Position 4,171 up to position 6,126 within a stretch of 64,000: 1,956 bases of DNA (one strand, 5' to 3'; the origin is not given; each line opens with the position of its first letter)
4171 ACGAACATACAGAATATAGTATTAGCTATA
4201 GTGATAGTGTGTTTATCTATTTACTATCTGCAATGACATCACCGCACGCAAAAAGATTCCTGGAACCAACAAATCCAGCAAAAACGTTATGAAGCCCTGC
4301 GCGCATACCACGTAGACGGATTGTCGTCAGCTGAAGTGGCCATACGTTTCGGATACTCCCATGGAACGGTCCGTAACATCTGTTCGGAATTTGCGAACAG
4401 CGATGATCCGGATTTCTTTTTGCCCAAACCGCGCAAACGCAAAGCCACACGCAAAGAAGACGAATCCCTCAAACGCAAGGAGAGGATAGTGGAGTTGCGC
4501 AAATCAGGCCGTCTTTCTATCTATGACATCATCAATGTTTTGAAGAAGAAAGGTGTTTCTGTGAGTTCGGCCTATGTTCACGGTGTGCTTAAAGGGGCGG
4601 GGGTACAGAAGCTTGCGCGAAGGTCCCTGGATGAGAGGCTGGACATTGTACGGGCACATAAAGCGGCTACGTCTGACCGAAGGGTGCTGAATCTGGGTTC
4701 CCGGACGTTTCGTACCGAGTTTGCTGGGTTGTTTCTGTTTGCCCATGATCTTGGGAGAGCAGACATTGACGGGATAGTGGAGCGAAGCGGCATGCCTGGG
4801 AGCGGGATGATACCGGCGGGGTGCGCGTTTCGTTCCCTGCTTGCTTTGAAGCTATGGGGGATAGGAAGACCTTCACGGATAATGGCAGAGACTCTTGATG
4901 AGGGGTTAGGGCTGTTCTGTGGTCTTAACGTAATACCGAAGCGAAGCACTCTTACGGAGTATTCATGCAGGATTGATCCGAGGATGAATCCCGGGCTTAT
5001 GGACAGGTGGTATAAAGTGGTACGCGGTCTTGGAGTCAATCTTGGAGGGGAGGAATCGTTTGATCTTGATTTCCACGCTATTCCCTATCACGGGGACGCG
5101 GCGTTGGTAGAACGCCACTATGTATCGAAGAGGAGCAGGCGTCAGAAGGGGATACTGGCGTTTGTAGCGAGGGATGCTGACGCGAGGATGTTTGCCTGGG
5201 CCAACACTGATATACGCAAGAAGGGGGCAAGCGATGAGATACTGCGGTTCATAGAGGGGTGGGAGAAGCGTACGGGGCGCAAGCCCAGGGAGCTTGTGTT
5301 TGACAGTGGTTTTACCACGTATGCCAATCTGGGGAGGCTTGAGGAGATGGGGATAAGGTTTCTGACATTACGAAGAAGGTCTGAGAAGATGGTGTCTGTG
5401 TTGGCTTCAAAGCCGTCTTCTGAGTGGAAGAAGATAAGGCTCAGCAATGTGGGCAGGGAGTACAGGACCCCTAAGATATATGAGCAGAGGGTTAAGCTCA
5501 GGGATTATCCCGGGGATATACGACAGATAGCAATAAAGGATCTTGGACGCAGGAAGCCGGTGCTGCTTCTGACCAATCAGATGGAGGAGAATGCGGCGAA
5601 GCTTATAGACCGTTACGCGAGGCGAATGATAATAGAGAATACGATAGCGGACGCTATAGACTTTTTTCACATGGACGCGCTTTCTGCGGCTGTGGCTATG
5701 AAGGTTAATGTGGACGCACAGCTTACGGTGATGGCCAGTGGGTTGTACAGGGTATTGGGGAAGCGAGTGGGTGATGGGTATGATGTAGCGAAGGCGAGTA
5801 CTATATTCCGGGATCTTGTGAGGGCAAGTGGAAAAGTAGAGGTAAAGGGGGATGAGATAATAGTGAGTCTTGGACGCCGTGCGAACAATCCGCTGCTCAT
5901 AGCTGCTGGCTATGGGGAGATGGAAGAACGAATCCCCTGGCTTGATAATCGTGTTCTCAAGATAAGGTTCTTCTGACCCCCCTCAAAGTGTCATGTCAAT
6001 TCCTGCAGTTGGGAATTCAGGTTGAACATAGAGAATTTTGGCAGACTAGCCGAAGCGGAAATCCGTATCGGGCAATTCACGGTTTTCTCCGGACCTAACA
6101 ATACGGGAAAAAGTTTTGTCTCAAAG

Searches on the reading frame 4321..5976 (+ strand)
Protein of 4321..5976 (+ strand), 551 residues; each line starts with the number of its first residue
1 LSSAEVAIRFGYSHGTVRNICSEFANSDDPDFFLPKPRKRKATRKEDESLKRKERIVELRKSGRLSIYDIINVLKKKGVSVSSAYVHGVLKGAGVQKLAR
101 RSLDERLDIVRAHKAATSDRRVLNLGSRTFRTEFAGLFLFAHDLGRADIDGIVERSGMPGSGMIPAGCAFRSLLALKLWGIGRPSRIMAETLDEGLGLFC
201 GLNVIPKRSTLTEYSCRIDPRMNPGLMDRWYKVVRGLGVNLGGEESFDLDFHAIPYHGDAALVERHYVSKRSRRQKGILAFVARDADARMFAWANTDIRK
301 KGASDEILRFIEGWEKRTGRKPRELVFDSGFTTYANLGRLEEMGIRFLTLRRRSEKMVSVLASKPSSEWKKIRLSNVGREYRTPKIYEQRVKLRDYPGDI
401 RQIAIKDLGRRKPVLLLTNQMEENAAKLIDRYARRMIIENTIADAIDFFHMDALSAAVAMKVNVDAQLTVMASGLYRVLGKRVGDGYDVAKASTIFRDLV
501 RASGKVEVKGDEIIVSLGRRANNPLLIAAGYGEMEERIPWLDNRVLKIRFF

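Call 3: search_protein_families(library=pfam, proteins=[window:4321-5976:+], max_evalue=0.1)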
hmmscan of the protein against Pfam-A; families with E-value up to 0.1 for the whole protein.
window:4321-5976:+ (551 aa): 2 families
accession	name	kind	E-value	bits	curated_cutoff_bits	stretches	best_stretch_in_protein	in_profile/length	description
PF01609.27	DDE_Tnp_1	-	1.4e-09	38.4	23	1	247-455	7-180/200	Transposase DDE domain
PF13701.12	DDE_Tnp_1_4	-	0.032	12.9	34.7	1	416-520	309-416/435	Transposase DDE domain group 1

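Call 4: search_protein_families(library=padloc, proteins=[window:4321-5976:+], max_evalue=0.1)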
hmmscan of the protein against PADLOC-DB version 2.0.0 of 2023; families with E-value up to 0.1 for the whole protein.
window:4321-5976:+ (551 aa): 0 families

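Call 5: search_protein_families(library=ncbifam, proteins=[window:4321-5976:+], max_evalue=0.1)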
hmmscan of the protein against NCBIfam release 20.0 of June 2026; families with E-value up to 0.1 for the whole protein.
window:4321-5976:+ (551 aa): 10 families
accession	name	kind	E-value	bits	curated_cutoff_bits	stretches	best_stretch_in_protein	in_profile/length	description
NF033539.1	transpos_IS1380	equivalog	4.1e-15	55.3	180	1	132-519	10-417/419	IS1380 family transposase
NF033577.2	transpos_IS481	equivalog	1.3e-08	34.8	224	1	2-104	15-116/284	IS481 family transposase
NF033591.1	transpos_IS4_2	equivalog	1.6e-07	30.8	152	1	323-441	120-240/340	IS4 family transposase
NF033593.1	transpos_ISNCY_1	equivalog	9.4e-06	24.6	325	1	304-373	327-396/444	ISNCY family transposase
NF033559.2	transpos_IS1634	equivalog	5.3e-05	22.4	100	1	309-402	197-282/483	IS1634 family transposase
NF033592.1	transpos_IS4_1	equivalog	0.00014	21.1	115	1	325-441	180-293/332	IS4 family transposase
NF033551.1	transpos_IS1182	equivalog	0.00016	20.7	270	1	307-352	297-342/488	IS1182 family transposase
NF033545.0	transpos_IS630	equivalog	0.00036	20.1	100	1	2-98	14-113/299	IS630 family transposase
NF049999.1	transpos_IS701_3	equivalog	0.0019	17.2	170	1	369-486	246-367/412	IS701 family transposase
NF049921.1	transpos_IS701_2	equivalog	0.022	14.2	250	1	255-433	73-244/318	IS701 family transposase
